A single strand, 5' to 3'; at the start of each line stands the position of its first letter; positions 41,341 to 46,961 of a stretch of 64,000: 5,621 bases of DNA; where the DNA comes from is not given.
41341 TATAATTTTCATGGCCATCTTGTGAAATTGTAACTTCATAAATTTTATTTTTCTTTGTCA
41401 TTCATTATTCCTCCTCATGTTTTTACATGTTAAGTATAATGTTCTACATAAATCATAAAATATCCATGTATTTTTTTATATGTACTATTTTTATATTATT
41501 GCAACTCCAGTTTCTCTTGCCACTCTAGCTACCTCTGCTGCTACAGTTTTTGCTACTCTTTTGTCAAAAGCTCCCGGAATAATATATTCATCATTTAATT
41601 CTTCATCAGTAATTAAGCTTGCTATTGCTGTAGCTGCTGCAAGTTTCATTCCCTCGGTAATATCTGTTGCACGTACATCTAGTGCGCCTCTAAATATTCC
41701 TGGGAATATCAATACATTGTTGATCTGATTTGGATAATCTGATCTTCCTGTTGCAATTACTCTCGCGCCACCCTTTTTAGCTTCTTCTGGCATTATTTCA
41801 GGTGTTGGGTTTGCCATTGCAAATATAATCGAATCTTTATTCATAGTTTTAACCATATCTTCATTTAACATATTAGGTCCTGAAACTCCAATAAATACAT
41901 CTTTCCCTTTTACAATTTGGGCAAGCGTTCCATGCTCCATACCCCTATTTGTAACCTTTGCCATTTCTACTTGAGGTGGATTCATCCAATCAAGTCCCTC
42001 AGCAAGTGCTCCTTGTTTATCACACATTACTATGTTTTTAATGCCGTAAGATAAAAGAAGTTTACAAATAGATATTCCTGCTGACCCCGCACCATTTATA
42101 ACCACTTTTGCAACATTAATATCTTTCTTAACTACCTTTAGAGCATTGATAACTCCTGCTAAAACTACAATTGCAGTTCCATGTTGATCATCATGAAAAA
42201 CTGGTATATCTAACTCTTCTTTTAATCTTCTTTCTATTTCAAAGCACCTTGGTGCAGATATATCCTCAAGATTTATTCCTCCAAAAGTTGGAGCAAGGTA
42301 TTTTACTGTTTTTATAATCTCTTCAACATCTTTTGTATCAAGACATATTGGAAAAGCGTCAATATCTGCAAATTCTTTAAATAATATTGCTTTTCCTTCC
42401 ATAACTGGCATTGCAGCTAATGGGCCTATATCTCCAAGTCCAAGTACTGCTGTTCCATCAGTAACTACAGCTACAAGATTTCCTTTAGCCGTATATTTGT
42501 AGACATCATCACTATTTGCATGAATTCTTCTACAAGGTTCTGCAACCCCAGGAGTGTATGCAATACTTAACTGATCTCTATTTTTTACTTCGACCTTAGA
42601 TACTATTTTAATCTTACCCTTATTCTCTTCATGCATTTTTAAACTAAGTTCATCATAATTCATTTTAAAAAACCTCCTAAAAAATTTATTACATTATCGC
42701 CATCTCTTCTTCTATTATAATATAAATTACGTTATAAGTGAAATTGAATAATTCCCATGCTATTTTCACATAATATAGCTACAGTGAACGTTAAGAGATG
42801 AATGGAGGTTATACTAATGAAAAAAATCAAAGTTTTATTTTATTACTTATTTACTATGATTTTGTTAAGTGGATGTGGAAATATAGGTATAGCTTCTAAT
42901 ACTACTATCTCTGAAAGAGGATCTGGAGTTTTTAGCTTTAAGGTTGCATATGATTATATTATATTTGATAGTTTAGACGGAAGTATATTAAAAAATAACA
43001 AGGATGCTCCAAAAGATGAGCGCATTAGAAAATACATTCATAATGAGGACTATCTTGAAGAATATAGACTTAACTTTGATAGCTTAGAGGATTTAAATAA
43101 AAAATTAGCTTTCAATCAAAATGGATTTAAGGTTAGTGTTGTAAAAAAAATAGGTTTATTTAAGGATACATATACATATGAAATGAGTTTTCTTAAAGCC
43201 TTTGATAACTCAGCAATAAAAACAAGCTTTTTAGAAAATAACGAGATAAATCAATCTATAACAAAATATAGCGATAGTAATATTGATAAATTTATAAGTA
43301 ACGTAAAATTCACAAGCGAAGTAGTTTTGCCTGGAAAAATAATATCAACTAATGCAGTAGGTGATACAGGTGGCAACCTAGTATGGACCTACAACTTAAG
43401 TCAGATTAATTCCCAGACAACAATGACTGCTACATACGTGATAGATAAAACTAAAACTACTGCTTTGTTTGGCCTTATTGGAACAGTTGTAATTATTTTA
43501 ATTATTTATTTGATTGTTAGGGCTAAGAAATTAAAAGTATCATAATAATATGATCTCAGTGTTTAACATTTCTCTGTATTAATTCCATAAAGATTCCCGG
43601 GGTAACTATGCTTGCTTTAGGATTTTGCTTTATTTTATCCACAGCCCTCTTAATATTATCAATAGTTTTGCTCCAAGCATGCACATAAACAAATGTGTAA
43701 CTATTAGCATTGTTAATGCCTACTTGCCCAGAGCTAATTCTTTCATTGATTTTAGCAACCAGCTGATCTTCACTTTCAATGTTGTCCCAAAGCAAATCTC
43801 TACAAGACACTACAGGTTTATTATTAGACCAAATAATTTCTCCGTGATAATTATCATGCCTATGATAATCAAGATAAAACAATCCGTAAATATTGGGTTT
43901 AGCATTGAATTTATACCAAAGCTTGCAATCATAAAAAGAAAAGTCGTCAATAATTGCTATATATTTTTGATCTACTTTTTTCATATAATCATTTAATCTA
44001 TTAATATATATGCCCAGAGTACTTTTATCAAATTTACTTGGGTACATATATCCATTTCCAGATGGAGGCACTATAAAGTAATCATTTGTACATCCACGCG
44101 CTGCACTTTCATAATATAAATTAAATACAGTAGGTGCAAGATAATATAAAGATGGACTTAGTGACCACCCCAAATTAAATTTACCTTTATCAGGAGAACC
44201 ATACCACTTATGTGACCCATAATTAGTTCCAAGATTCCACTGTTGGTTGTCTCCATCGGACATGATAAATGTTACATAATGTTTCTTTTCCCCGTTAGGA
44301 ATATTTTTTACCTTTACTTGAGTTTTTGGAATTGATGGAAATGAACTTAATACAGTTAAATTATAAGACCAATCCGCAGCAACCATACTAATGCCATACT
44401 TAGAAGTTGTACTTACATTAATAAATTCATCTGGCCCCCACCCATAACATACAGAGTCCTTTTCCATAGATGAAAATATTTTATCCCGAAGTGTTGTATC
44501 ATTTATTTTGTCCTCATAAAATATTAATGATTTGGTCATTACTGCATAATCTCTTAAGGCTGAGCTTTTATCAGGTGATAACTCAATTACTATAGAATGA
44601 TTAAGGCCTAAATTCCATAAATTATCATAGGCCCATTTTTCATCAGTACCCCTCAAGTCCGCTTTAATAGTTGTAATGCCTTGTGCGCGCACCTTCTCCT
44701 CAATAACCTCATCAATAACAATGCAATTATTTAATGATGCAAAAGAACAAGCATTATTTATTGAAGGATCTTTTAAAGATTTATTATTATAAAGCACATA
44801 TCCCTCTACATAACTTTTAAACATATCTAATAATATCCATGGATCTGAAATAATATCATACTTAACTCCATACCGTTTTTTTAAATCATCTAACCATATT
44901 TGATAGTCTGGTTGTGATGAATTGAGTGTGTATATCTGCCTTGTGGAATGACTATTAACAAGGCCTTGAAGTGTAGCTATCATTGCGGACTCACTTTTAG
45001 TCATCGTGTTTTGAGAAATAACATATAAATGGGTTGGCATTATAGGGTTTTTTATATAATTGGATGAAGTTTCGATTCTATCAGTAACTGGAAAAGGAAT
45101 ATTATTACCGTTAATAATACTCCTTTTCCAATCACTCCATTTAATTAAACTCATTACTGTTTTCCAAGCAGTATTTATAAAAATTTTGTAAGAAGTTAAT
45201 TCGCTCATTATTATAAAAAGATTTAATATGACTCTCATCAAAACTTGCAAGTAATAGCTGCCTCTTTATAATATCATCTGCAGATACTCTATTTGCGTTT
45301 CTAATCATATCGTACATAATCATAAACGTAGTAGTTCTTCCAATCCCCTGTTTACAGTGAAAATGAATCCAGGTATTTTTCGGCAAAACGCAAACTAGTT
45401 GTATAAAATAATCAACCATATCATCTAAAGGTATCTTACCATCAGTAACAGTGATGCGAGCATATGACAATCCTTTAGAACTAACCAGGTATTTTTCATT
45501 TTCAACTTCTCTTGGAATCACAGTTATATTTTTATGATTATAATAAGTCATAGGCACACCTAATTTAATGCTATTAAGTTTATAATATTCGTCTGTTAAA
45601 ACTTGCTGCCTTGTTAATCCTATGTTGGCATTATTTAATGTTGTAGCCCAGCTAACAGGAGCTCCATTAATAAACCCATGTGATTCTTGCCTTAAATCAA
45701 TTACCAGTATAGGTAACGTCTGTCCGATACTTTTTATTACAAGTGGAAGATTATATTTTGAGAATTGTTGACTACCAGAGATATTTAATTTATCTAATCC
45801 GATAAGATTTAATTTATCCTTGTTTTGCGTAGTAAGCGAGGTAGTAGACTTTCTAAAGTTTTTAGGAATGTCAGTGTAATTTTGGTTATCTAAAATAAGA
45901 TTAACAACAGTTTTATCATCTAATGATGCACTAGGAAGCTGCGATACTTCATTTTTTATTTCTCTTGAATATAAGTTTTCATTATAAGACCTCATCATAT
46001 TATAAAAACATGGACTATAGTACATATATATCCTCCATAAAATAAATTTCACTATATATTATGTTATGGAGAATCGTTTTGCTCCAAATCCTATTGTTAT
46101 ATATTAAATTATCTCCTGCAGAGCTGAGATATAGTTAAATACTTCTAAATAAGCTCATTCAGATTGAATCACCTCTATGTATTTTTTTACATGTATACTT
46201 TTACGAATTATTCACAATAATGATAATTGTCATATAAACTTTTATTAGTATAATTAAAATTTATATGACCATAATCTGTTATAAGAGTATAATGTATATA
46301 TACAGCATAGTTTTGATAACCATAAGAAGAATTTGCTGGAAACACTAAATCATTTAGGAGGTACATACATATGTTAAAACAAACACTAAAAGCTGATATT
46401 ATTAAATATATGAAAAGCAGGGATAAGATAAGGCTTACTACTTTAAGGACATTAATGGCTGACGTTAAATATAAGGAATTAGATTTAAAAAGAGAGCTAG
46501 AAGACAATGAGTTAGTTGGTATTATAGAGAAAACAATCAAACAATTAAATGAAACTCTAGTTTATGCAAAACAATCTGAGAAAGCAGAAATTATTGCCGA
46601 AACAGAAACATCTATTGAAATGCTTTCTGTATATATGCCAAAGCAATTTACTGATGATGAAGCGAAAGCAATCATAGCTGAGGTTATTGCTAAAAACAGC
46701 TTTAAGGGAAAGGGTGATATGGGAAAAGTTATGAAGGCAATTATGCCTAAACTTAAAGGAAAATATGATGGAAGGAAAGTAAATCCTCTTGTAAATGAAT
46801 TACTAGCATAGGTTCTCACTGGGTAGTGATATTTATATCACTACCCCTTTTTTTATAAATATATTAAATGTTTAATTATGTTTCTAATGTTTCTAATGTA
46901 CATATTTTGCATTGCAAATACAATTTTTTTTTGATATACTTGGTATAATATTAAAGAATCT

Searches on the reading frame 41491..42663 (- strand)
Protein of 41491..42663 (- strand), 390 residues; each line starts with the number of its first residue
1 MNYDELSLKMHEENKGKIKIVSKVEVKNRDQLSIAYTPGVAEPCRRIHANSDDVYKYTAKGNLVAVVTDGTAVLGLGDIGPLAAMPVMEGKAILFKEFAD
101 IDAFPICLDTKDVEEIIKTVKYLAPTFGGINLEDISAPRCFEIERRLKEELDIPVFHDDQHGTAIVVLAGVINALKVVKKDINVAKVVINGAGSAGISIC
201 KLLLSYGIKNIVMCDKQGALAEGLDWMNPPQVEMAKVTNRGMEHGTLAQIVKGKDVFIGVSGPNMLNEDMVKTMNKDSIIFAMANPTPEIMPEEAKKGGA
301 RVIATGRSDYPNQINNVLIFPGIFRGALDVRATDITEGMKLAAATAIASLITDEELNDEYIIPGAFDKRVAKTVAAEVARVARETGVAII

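Call 56: search_protein_families(library=pfam, max_evalue=0.00001, proteins=[window:41491-42663:-])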
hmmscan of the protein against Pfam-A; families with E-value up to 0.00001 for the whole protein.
window:41491-42663:- (390 aa): 2 families
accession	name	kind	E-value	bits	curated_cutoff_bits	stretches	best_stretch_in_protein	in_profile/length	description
PF00390.24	malic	-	8.9e-35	120.6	23.1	1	16-148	2-182/182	Malic enzyme, N-terminal domain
PF03949.21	Malic_M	-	7.5e-29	101.2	23.5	1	162-382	3-257/258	Malic enzyme, NAD binding domain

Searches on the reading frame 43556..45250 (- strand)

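Call 55: search_protein_families(library=pfam, max_evalue=0.00001, proteins=[window:43556-45250:-])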
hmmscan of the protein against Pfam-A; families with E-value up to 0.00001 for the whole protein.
window:43556-45250:- (564 aa): 4 families
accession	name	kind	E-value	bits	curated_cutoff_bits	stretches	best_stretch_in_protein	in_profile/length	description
PF14323.11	GxGYxYP_C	-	4.2e-78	262.9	27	1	322-558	1-241/242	GxGYxYP putative glycoside hydrolase C-terminal domain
PF20958.2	GxGYxYP_N_3rd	-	2.2e-30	105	24.4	1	218-303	1-91/91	GxGYxYP third domain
PF16216.10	GxGYxYP_N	-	3.7e-26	91.1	23.9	1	74-146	1-72/72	GxGYxYP_N 1st domain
PF20957.2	GxGYxYP_N_2nd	-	1.5e-19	70.3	24.5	1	149-213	2-65/68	GxGYxYP_N second domain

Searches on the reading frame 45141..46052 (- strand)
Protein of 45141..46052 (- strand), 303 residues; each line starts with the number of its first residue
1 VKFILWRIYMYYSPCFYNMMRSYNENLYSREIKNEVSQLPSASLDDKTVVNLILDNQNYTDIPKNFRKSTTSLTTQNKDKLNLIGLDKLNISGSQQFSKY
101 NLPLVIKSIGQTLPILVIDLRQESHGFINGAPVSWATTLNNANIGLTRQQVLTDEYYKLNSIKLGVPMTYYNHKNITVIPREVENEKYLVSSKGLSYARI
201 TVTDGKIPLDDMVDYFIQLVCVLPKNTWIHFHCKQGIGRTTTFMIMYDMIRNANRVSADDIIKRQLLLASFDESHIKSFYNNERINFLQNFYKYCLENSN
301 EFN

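Call 55: search_protein_families(library=pfam, max_evalue=0.00001, proteins=[window:45141-46052:-])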
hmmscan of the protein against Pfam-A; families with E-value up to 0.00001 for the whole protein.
window:45141-46052:- (303 aa): 3 families
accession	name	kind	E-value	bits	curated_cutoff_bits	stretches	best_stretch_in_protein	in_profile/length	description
PF14566.11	PTPlike_phytase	-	4.5e-25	89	27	1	118-251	1-158/158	Inositol hexakisphosphate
PF22785.1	Tc-R-P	-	7.4e-08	33.3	27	1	184-247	35-100/106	Polymorphic toxin system, DSP-PTPase phosphatase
PF22741.1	PTP-NADK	-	2.9e-07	30.5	27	1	191-257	73-139/163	DSP-PTPase phosphatase fused to NAD+ Kinase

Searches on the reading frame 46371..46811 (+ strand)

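Call 55: search_protein_families(library=pfam, max_evalue=0.00001, proteins=[window:46371-46811:+])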
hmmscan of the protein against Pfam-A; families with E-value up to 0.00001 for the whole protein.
window:46371-46811:+ (146 aa): 1 family
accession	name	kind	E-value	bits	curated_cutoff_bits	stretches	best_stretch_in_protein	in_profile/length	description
PF09424.15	YqeY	-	2.8e-35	122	27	1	3-145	1-143/143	Yqey-like protein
